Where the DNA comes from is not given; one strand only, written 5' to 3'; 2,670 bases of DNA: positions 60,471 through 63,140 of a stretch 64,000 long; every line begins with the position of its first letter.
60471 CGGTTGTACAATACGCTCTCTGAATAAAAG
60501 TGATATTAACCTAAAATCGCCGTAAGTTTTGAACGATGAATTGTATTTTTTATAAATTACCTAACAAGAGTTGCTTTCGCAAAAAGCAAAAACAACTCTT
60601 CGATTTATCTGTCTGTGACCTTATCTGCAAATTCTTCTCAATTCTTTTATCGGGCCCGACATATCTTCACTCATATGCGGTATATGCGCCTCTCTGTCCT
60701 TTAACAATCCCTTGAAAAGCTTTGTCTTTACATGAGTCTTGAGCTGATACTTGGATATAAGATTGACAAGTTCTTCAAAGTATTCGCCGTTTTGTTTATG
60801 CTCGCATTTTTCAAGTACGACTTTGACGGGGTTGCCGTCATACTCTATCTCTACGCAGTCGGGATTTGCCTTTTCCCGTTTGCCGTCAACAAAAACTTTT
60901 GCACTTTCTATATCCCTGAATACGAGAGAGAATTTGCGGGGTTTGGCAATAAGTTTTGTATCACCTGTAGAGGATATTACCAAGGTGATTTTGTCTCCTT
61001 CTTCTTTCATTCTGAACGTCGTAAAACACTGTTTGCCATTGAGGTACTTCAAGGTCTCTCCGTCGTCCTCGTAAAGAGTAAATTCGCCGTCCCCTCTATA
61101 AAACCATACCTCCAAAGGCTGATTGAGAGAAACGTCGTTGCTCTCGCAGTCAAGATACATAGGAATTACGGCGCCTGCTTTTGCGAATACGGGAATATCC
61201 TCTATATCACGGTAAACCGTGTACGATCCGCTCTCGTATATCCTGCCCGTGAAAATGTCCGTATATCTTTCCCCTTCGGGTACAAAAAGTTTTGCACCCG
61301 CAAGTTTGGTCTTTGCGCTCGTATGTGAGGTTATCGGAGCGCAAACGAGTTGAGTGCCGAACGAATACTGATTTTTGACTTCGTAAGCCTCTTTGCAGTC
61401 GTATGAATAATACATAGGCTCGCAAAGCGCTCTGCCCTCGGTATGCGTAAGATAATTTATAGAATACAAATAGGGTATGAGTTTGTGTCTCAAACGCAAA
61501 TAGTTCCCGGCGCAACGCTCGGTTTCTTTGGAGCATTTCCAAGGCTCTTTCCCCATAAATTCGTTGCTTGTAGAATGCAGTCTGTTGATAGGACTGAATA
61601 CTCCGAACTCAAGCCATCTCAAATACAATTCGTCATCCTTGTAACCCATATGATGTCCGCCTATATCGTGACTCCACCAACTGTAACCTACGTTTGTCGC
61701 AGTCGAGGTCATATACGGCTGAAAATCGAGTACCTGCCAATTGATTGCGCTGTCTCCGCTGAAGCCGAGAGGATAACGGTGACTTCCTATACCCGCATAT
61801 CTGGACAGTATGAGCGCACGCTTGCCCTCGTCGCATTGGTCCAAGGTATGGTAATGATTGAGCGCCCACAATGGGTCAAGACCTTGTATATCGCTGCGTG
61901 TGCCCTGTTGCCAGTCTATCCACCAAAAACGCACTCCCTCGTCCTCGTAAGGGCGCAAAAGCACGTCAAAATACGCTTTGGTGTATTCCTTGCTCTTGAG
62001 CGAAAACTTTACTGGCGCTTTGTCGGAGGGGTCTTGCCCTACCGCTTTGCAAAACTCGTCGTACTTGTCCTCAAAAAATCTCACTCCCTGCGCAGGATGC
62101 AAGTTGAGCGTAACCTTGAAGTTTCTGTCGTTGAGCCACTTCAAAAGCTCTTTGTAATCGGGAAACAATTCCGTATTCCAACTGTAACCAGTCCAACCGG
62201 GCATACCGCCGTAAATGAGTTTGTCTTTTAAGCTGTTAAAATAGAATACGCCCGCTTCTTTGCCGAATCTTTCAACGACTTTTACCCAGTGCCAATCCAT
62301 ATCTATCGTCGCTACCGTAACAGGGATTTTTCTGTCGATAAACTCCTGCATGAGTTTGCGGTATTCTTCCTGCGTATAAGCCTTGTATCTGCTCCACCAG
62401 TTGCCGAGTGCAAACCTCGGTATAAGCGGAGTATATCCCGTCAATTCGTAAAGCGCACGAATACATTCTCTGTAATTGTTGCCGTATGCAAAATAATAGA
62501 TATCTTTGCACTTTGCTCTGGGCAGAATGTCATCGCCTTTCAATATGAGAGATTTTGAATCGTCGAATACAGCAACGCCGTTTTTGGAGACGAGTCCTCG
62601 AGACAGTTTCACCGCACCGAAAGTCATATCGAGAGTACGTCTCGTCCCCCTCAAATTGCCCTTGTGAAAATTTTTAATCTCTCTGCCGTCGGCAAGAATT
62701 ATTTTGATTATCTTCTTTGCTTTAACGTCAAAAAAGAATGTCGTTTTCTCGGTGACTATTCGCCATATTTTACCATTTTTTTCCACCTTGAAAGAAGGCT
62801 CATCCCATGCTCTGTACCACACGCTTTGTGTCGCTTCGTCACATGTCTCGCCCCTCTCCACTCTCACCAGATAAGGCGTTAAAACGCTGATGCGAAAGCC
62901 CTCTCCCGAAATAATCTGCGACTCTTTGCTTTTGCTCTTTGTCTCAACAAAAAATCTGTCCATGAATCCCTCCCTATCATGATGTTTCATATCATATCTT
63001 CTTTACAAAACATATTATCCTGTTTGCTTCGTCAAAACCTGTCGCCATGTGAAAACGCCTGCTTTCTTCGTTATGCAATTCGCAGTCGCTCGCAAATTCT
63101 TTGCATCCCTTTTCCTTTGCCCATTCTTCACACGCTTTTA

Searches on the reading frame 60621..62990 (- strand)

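Call 41: search_protein_families(library=pfam, proteins=[window:60621-62990:-], max_evalue=0.00001)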
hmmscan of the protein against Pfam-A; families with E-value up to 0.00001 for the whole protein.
window:60621-62990:- (789 aa): 3 families
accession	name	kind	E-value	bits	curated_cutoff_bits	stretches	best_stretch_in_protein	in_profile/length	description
PF01055.32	Glyco_hydro_31_2nd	-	2.9e-54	185.1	23.5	1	187-510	1-327/328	Glycosyl hydrolases family 31 TIM-barrel domain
PF17137.9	DUF5110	-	1.1e-16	61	27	1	626-692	2-69/71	Domain of unknown function (DUF5110)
PF21365.3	Glyco_hydro_31_3rd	-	3.4e-12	47.1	24.4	1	520-609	2-87/87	Glycosyl hydrolase family 31 C-terminal domain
